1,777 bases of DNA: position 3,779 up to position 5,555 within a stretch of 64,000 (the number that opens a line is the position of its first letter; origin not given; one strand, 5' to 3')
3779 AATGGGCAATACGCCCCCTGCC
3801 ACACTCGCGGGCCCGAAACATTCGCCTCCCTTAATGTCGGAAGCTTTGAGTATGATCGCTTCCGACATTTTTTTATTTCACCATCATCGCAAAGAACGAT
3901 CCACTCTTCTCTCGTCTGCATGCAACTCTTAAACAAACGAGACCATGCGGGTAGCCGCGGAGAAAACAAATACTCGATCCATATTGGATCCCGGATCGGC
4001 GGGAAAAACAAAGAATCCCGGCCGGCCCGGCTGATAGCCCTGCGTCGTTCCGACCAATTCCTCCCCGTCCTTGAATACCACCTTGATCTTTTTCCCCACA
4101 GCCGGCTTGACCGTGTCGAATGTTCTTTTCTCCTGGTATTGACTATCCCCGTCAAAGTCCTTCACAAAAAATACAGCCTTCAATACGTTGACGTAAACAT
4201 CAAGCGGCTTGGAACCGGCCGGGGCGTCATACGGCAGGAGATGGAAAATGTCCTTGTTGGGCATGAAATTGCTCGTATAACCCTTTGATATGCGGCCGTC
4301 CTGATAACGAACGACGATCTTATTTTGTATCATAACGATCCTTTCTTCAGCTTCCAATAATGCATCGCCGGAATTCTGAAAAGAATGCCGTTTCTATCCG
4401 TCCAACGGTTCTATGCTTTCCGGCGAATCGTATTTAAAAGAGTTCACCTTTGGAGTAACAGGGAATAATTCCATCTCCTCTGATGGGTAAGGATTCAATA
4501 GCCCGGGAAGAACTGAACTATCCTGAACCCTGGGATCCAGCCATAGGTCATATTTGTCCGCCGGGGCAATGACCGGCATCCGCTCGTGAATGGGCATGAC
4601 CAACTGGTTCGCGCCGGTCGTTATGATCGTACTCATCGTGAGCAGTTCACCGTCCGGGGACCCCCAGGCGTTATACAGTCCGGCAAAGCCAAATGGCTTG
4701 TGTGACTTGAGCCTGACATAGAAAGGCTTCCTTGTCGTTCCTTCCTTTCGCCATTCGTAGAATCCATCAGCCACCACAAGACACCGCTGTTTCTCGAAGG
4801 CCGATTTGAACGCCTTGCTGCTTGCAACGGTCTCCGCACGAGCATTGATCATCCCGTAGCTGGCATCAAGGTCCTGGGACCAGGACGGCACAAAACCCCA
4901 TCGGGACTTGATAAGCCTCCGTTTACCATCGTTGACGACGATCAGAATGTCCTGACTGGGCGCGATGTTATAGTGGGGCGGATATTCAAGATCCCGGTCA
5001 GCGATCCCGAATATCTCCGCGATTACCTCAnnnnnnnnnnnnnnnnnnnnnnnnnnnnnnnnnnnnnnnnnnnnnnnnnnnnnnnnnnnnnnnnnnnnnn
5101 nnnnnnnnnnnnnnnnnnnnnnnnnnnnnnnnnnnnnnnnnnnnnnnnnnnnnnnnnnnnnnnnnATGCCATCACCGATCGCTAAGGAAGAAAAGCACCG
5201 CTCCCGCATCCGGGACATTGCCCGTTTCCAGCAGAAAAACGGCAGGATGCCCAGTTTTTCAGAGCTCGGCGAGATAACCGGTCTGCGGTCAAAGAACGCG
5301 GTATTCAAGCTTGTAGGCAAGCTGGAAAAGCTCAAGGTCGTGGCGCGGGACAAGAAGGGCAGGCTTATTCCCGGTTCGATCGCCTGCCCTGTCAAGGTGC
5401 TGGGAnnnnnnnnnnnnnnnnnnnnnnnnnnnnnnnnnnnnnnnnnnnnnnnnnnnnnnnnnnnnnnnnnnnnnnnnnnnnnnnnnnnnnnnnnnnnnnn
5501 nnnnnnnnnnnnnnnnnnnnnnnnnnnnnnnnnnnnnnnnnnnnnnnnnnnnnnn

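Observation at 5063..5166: Divergent yedK(SRAP)-lexA control region with Cheo-type LexA dyad and a probably leaderless lexA transcript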

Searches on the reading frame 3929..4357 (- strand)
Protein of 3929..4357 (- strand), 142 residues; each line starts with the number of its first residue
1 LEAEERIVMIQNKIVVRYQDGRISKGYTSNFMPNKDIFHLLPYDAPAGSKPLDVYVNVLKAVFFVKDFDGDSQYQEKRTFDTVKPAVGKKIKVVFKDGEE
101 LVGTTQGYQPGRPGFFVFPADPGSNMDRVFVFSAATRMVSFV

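Call 6: search_protein_families(library=pfam, proteins=[window:3929-4357:-])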
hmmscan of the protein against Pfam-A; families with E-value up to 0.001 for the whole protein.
window:3929-4357:- (142 aa): 1 family
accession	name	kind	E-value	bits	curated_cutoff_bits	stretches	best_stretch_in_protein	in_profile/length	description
PF22478.1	DUF6982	-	4.4e-27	95.2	24.5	1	11-139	2-130/134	Family of unknown function (DUF6982)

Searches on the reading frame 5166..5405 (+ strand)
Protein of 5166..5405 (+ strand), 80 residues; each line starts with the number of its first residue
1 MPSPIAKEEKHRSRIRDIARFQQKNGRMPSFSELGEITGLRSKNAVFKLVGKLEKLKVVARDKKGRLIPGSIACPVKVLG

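Call 65: search_protein_families(library=pfam, proteins=[window:5166-5405:+], max_evalue=10)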
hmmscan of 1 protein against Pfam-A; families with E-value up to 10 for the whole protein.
seq(80 aa): 3 families
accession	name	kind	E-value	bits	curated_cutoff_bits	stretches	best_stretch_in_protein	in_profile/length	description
PF12802.13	MarR_2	-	0.026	15.1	27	1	27-61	20-52/61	MarR family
PF01726.22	LexA_DNA_bind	-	0.037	14.2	23.7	1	18-60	15-57/65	LexA DNA binding domain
PF09373.15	PMBR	-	0.11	13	24.9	1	16-30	15-29/33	Pseudomurein-binding repeat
